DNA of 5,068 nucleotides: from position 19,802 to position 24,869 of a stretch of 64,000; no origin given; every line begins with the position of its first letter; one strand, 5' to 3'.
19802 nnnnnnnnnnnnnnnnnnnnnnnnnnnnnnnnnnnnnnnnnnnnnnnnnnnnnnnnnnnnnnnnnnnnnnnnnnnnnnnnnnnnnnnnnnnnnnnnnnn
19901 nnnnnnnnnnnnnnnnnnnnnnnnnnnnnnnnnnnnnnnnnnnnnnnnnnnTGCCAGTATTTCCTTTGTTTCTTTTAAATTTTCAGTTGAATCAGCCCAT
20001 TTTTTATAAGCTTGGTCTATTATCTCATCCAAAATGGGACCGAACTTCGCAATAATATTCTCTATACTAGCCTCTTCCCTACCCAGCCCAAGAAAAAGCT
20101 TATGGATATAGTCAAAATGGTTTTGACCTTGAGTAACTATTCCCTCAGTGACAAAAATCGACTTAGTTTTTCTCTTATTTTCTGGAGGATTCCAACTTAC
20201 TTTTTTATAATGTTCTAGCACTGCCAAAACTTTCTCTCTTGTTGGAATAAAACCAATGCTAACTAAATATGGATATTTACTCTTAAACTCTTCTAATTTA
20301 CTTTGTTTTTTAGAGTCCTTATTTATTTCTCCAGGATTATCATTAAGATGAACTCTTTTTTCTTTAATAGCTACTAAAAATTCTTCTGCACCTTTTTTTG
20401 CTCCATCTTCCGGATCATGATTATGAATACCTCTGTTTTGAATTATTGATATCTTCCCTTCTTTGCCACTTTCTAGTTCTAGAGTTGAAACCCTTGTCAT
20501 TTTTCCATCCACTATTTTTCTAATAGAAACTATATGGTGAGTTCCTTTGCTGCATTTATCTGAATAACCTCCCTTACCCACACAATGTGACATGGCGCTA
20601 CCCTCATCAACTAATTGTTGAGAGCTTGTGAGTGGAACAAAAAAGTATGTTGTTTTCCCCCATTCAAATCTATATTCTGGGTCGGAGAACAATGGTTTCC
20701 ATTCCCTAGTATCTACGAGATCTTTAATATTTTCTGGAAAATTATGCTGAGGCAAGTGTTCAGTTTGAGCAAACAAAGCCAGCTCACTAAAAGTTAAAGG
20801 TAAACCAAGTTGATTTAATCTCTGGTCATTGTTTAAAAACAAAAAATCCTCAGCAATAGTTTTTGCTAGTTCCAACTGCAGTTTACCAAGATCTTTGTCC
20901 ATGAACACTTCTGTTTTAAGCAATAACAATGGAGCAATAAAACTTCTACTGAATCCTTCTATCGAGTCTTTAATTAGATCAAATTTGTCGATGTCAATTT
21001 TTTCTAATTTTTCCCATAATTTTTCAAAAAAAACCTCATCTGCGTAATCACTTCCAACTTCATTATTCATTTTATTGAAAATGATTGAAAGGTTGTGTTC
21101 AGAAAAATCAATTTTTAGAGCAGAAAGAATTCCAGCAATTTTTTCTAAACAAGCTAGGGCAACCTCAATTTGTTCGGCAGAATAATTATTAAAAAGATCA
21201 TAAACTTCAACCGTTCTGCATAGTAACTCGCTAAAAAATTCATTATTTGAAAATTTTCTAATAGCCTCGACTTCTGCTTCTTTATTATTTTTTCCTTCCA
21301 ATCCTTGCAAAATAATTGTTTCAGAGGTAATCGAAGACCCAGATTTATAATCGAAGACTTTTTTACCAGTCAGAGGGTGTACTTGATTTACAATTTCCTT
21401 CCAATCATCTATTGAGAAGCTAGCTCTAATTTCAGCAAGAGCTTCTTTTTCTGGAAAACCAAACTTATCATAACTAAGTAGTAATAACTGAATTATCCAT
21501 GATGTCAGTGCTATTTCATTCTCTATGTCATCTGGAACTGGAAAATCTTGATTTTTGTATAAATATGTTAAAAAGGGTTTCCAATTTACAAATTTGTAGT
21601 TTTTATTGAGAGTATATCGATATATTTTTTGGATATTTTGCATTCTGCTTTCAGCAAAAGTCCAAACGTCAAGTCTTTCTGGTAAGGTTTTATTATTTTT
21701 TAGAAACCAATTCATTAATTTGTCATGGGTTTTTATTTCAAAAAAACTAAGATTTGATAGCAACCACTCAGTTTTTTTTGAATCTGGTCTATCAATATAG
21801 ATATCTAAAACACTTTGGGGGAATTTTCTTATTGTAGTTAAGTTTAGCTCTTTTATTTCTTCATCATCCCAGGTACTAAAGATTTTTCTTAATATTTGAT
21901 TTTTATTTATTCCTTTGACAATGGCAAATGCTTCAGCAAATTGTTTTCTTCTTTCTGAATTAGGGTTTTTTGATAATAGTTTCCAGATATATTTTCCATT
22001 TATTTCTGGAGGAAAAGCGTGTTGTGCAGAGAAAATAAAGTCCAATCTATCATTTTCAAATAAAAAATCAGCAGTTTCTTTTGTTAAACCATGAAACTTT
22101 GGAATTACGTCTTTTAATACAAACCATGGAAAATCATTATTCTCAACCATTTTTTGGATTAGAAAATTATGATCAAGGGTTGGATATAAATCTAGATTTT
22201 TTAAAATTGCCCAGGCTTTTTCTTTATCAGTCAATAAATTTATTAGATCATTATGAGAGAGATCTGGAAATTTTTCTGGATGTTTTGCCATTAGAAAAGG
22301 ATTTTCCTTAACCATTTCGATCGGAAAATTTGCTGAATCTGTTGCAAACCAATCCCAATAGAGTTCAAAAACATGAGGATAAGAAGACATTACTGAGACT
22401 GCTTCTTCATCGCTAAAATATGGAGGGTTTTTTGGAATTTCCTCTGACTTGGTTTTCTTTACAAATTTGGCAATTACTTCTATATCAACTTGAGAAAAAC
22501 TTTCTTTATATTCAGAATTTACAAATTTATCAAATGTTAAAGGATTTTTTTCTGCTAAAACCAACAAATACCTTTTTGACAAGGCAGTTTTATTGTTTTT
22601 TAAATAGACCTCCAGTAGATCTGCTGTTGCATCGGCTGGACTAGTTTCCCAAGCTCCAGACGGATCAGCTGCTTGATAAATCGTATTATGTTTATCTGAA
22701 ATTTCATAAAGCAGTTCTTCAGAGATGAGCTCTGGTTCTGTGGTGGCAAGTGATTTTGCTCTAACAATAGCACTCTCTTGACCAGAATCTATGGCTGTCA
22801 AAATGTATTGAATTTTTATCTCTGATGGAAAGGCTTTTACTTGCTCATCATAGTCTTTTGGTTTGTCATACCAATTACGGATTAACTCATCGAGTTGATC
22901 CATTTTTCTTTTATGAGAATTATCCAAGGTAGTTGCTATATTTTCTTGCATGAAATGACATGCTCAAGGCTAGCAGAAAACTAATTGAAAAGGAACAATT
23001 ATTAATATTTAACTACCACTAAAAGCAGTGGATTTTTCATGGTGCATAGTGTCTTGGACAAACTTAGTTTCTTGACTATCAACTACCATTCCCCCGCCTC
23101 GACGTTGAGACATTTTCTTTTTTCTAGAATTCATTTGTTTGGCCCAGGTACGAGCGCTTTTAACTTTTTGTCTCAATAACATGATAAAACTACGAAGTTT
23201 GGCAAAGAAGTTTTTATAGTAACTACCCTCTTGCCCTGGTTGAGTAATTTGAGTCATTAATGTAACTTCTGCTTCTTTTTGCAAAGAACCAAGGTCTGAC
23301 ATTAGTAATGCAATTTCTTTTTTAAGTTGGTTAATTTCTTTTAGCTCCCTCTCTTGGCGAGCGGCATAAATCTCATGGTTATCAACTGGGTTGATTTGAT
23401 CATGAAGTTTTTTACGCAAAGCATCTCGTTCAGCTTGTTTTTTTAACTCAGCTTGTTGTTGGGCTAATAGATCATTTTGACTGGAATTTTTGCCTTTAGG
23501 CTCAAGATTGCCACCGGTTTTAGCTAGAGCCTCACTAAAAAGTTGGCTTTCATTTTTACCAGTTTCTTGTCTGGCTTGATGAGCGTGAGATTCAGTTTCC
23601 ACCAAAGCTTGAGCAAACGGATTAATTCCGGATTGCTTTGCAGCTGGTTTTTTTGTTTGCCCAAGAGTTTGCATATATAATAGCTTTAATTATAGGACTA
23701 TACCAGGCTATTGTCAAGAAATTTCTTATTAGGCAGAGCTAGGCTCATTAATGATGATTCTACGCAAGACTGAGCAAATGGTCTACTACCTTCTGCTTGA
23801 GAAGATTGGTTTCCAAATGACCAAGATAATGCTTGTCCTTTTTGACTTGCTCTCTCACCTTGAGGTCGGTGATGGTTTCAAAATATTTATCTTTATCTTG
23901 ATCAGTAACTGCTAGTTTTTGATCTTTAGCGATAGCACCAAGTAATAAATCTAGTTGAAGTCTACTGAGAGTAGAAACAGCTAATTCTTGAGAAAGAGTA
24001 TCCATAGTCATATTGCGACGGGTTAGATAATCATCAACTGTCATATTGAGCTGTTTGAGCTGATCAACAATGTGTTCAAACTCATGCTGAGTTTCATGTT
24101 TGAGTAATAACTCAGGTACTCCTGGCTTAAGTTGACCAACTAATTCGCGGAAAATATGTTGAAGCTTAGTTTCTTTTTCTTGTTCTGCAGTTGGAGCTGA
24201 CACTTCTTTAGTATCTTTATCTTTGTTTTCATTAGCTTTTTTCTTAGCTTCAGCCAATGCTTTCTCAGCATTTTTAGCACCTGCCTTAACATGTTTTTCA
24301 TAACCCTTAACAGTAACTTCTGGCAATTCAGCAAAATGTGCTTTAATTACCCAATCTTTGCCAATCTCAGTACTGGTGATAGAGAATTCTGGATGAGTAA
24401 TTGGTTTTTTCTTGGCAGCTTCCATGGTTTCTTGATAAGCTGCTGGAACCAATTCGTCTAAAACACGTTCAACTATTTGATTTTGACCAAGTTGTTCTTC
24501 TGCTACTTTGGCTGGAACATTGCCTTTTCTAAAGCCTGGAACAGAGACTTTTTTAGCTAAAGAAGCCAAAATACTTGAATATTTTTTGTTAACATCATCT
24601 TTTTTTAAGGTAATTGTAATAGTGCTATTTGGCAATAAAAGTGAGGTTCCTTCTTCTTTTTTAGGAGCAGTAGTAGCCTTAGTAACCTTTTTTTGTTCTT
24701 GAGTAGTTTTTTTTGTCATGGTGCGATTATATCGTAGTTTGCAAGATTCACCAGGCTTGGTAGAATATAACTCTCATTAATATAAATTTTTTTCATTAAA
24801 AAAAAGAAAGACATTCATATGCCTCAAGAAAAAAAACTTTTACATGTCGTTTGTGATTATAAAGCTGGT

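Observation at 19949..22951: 1000-aa orphan protein with a PcfJ-like C-terminal domain in an AT-rich gene next to tRNA-Val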

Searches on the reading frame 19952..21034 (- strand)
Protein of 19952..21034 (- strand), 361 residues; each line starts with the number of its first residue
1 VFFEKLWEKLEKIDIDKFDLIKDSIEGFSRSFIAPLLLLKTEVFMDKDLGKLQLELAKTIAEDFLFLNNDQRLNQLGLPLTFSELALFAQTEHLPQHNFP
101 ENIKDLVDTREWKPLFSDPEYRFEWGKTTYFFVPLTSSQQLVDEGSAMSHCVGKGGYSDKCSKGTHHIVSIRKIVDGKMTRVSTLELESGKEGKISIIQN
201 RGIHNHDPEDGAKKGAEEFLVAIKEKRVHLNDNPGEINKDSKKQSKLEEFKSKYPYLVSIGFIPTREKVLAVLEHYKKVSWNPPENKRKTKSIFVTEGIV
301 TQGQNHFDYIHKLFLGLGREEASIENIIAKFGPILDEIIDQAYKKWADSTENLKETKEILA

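Call 44: find_homologous_proteins(query=A1, max_evalue=0.00001)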
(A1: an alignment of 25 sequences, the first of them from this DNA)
Query A1 (25 sequences) (361 aa, profile of the alignment): 5 proteins with E <= 0.00001 among 8000 candidates.
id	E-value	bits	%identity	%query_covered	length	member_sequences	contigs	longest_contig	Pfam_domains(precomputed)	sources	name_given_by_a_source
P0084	8.3e-38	149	31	43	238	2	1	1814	PF14284.12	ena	-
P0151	1.8e-24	105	34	27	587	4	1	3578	PF14284.12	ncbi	-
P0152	1.5e-22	99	30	33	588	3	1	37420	PF14284.12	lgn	-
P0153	1.7e-22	98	32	29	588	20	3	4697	PF14284.12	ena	-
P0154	3.0e-19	88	34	27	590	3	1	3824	PF14284.12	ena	-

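Call 53: predict_structure(alignment_id=A1)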
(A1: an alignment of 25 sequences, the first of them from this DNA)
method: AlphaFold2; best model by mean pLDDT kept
length: 361 residues; sequences in the alignment: 25
mean_pLDDT: 76.4   pTM: 0.70
mean pLDDT of the five models: 76.4, 73.7, 73.4, 73.2, 71.5
residues with pLDDT >= 90: 109; 70-90: 127; 50-70: 86; < 50: 39
segments of 3 or more residues with pLDDT < 50: 1-8, 285-307, 359-361
pLDDT, mean of each block of 10 residues (from residue 1): 45 66 84 86 67 68 60 55 76 79 75 93 98 94 90 74 94 98 97 93 96 98 96 84 80 85 90 82 47 37 44 55 74 75 67 52 45
secondary structure, 60 per line:
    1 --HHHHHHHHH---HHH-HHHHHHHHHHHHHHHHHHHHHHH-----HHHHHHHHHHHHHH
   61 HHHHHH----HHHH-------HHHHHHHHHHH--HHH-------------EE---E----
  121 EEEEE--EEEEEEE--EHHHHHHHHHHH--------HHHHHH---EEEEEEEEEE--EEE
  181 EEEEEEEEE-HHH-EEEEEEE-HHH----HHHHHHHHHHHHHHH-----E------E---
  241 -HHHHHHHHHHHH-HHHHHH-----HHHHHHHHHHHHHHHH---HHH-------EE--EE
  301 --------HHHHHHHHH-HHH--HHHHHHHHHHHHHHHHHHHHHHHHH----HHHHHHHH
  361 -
elements in order: H3-11 H19-41 H47-66 H71-74 H82-92 E121-125 E128-134 H138-148 H157-162 E166-175 E178-189 E195-201 H210-224 H242-253 H255-260 H266-281 H309-317 H324-348 H353-360

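Call 67: fold_search(model_id=the predicted structure, library=pdb)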
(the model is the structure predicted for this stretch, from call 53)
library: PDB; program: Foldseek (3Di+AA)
matches with E <= 10: 702; with E <= 0.001: 0
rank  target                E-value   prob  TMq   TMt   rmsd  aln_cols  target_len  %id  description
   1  1yqf_C                5.1e-02  0.16  0.12  0.19  16.6       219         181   11  Hypothetical protein from leishmania major unknown function sequence homologue to human p32 protein (released 2005-02-22)
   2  1yqf_E                7.8e-02  0.12  0.11  0.18  17.1       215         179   11  Hypothetical protein from leishmania major unknown function sequence homologue to human p32 protein (released 2005-02-22)
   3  9dzn_A                9.6e-02  0.60  0.19  0.23  16.9       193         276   10  KAT6A MYST domain complexed with a H3K14-CoA bisubstrate inhibitor (released 2025-02-19)
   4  2ozu                  1.1e-01  0.66  0.20  0.27  17.1       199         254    9  Crystal structure of human MYST histone acetyltransferase 3 in complex with acetylcoenzyme A (released 2007-03-13)
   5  8x2y_K                1.3e-01  0.90  0.22  0.27  14.6       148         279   12  The class1 of piccolo NuA4 bound to the H2A.Z nucleosome complex at harboring state (released 2025-03-19)
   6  9fkr_B                1.5e-01  0.72  0.21  0.28  16.5       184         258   11  KAT6A IN COMPLEX WITH SMALL MOLECULE INHIBITOR BAY-184 (released 2024-11-06)
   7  8jzl_A                1.7e-01  0.11  0.13  0.11  16.2       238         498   14  CryoEM structure of the Salmonella effector inositol phosphate phosphatase SopB (released 2024-07-10)
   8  2ou2                  1.9e-01  0.77  0.22  0.30  17.2       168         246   12  Acetyltransferase domain of Human HIV-1 Tat interacting protein, 60kDa, isoform 3 (released 2007-02-27)
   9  2rc4                  2.0e-01  0.54  0.23  0.30  20.6       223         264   11  Crystal Structure of the HAT domain of the human MOZ protein (released 2007-11-13)
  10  5j9t_A                2.1e-01  0.54  0.21  0.26  19.5       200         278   11  Crystal structure of the NuA4 core complex (released 2016-10-26)
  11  9fkr_A                2.1e-01  0.44  0.20  0.26  20.4       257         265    8  KAT6A IN COMPLEX WITH SMALL MOLECULE INHIBITOR BAY-184 (released 2024-11-06)
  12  8dey_B                2.1e-01  0.28  0.12  0.06  12.6       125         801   10  Ternary complex structure of Cereblon-DDB1 bound to IKZF2(ZF2,3) and the molecular glue DKY709 (released 2023-03-08)
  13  3pzj_A                2.3e-01  0.75  0.21  0.36  12.9       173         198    9  Crystal structure of a probable acetyltransferases (GNAT family) from Chromobacterium violaceum ATCC 12472 (released 2011-01-19)
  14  3eo4_D                2.4e-01  0.84  0.22  0.44  13.8       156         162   12  The crystal structure of a domain from Methanocaldococcus jannaschii DSM 2661 (released 2008-10-14)
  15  7vvu_P                2.4e-01  0.47  0.22  0.28  18.8       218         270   11  NuA4 HAT module bound to the nucleosome (released 2022-08-10)
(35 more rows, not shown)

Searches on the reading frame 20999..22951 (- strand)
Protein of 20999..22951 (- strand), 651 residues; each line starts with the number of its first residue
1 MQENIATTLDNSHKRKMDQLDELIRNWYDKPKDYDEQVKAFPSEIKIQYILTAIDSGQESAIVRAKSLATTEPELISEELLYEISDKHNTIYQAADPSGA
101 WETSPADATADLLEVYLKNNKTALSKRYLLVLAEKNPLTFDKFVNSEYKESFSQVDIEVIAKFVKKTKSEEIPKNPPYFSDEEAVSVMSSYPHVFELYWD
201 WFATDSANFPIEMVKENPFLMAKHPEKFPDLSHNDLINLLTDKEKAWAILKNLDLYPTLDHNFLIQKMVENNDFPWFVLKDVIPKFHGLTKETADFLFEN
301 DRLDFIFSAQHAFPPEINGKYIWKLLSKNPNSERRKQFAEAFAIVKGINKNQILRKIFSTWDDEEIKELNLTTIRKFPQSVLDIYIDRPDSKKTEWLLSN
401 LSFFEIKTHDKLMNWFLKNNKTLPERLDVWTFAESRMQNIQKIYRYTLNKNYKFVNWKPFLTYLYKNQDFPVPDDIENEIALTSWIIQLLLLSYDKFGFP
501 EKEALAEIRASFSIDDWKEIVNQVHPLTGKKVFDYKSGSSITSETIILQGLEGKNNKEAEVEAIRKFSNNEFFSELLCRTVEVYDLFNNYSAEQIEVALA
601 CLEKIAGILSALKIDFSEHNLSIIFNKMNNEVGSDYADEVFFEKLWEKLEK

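Call 84: predict_structure(alignment_id=A2)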
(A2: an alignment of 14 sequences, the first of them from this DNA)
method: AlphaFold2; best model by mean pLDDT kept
length: 651 residues; sequences in the alignment: 14
mean_pLDDT: 59.5   pTM: 0.39
mean pLDDT of the five models: 59.5, 59.2, 59.0, 58.7, 57.2
residues with pLDDT >= 90: 17; 70-90: 206; 50-70: 165; < 50: 263
segments of 3 or more residues with pLDDT < 50: 30-32, 328-330, 339-382, 385-387, 391-409, 420-512, 516-590, 611-614, 632-638
pLDDT, mean of each block of 10 residues (from residue 1): 60 66 53 59 80 77 82 83 79 64 66 82 79 78 71 71 66 57 73 68 71 85 83 86 88 87 91 81 86 88 79 74 56 51 38 42 41 41 49 47 47 54 40 40 34 35 38 43 45 38 39 46 38 37 43 38 37 45 43 53 52 53 55 49 55 47
secondary structure, 60 per line:
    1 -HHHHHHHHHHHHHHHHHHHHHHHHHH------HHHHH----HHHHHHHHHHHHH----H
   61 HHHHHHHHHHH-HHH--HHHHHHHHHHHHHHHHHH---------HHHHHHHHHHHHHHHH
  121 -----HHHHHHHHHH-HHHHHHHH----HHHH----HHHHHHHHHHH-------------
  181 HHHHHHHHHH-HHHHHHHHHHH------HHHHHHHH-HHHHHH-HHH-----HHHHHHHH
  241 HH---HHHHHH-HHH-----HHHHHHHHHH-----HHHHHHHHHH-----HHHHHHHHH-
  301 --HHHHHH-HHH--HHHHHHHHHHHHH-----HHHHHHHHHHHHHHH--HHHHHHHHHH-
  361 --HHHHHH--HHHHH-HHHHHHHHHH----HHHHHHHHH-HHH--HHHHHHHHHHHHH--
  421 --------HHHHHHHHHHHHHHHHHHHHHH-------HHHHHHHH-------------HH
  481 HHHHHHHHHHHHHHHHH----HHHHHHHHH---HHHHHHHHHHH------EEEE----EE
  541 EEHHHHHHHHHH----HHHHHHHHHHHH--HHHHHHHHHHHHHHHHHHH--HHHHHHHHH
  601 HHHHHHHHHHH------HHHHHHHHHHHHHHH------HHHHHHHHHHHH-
elements in order (helices of 4 or more, strands of 3 or more residues): H2-27 H34-38 H43-55 H60-71 H78-95 H105-120 H126-135 H137-144 H149-152 H157-167 H181-190 H192-202 H209-216 H218-223 H233-242 H246-251 H261-270 H276-285 H291-299 H303-308 H315-327 H333-347 H350-359 H363-368 H371-375 H377-386 H391-399 H406-418 H429-450 H458-465 H479-497 H502-510 H514-524 E531-534 E539-542 H543-552 H557-568 H571-589 H592-611 H618-632 H639-650

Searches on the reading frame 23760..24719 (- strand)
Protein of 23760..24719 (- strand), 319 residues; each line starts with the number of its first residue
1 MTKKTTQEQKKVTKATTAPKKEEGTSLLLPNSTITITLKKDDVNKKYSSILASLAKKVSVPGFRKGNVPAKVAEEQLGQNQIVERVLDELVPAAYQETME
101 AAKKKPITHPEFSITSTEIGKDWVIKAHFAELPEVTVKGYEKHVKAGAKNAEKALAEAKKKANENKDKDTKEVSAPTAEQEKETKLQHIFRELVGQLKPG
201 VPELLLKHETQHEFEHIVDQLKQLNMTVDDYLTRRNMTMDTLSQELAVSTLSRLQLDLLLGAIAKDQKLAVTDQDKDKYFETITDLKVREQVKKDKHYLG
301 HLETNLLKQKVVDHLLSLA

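Call 6: search_protein_families(library=pfam, proteins=[window:23760-24719:-], max_evalue=0.1)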
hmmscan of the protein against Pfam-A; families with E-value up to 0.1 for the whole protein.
window:23760-24719:- (319 aa): 4 families
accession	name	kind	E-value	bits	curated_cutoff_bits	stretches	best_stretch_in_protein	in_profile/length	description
PF05697.18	Trigger_N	-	6.7e-26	91.8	22.2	1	32-152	13-131/144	Bacterial trigger factor protein (TF)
PF05698.19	Trigger_C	-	2.9e-11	44.1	22.7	1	171-316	11-161/162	Bacterial trigger factor protein (TF) C-terminus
PF15825.10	FAM25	-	0.02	15.6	27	1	142-174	10-43/65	FAM25 family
PF13624.11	SurA_N_3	-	0.025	14.8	27.2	0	211-307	55-143/162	SurA-like N-terminal domain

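Call 7: search_protein_families(library=ncbifam, proteins=[window:23760-24719:-], max_evalue=0.1)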
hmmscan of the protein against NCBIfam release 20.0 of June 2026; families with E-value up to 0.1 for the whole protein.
window:23760-24719:- (319 aa): 2 families
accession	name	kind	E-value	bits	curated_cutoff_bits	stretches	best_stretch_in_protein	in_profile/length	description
TIGR00115.1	tig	equivalog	4.9e-40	137.6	180.2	2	33-142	4-112/410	trigger factor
TIGR03881.1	KaiC_arch_4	hypoth_equivalog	0.089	12.5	247.8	0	210-269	57-118/231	KaiC domain-containing protein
